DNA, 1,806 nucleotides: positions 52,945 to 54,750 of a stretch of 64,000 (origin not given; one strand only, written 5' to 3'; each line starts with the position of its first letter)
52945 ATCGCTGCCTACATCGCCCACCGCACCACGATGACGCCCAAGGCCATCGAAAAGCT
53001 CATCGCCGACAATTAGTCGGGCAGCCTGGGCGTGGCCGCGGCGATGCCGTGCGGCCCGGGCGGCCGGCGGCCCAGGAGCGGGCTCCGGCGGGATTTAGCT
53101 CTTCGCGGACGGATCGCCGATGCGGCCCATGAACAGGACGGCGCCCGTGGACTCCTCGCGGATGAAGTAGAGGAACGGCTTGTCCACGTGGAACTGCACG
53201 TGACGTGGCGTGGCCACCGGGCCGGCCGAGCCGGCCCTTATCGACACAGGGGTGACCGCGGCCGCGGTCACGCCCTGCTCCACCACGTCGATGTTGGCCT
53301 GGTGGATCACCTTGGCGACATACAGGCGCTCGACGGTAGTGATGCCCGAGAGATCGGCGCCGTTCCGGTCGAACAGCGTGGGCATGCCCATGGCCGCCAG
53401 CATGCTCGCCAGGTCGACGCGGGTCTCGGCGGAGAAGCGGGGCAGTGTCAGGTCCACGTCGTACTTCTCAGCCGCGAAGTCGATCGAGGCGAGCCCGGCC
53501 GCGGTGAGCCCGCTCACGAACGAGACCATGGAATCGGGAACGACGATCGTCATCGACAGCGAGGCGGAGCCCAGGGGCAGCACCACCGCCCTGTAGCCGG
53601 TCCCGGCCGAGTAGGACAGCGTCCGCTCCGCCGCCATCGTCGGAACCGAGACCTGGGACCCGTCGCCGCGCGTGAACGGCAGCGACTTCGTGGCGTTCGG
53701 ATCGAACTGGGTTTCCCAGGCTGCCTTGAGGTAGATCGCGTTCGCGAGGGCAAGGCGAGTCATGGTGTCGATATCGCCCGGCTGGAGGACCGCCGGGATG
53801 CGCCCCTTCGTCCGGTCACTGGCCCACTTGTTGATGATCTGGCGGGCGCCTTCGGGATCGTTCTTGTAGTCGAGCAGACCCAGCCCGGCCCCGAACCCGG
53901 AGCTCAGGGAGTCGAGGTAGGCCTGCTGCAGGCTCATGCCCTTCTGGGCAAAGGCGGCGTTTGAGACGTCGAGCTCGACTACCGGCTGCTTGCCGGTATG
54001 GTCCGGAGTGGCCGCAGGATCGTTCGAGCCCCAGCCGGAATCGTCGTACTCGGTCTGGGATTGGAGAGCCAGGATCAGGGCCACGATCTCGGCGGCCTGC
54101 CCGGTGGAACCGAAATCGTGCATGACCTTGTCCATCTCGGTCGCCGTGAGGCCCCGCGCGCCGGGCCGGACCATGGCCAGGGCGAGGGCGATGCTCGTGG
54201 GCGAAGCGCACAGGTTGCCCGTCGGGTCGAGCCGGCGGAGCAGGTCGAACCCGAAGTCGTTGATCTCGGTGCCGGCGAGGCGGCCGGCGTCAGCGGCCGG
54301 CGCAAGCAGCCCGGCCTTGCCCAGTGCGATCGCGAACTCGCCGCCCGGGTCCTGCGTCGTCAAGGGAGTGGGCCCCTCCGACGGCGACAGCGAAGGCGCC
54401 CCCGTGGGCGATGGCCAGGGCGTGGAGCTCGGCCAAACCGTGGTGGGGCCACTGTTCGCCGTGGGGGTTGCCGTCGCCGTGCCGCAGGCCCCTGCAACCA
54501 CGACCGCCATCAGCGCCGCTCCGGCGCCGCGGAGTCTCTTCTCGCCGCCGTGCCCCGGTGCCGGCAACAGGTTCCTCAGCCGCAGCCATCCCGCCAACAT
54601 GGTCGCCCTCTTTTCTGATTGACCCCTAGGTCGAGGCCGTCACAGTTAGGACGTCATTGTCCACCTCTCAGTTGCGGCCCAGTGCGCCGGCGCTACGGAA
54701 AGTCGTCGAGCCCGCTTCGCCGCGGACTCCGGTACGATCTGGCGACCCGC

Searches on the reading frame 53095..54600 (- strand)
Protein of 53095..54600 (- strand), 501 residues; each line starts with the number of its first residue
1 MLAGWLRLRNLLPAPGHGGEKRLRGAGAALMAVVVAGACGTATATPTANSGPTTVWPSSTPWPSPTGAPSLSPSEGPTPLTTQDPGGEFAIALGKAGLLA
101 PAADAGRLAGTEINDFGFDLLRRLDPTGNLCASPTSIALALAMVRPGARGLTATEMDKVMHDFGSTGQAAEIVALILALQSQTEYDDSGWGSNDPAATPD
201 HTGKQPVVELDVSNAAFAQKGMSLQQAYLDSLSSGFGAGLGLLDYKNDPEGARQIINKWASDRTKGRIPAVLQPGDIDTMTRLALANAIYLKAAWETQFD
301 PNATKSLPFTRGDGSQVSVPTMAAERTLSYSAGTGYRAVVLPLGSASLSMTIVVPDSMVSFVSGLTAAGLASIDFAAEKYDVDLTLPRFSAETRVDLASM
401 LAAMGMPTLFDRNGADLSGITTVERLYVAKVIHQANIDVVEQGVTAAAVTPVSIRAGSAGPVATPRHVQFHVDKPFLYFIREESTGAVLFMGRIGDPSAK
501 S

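Call 22: find_encoding_contigs(protein=window:53095-54600:-, flank=10000, max_places=1)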
Protein window:53095-54600:- (501 aa): 1 contig read that carries it; 1 place shown.
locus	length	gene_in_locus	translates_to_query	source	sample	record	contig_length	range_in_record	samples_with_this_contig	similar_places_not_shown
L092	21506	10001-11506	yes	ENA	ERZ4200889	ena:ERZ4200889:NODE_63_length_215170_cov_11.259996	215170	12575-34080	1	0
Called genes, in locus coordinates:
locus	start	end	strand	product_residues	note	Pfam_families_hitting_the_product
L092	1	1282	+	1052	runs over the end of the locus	PF08471:Ribonuc_red_2_N, PF02867:Ribonuc_red_lgC, PF12637:TSCPD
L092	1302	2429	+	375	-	-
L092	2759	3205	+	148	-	PF10137:CAP12-PCTIR_TIR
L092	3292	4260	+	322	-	PF03631:Virul_fac_BrkB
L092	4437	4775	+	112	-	PF00903:Glyoxalase, PF18029:Glyoxalase_6 (weak)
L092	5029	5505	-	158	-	PF08818:DUF1801 (weak)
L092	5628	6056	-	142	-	-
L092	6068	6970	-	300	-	PF08281:Sigma70_r4_2 (faint), PF20239:DUF6596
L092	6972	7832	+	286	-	-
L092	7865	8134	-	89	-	-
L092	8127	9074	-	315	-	PF03631:Virul_fac_BrkB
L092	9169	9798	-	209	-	PF00702:Hydrolase, PF13419:HAD_2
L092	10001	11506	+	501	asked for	PF00079:Serpin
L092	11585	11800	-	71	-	-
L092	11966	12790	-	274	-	PF00561:Abhydrolase_1, PF12146:Hydrolase_4 (weak), PF12697:Abhydrolase_6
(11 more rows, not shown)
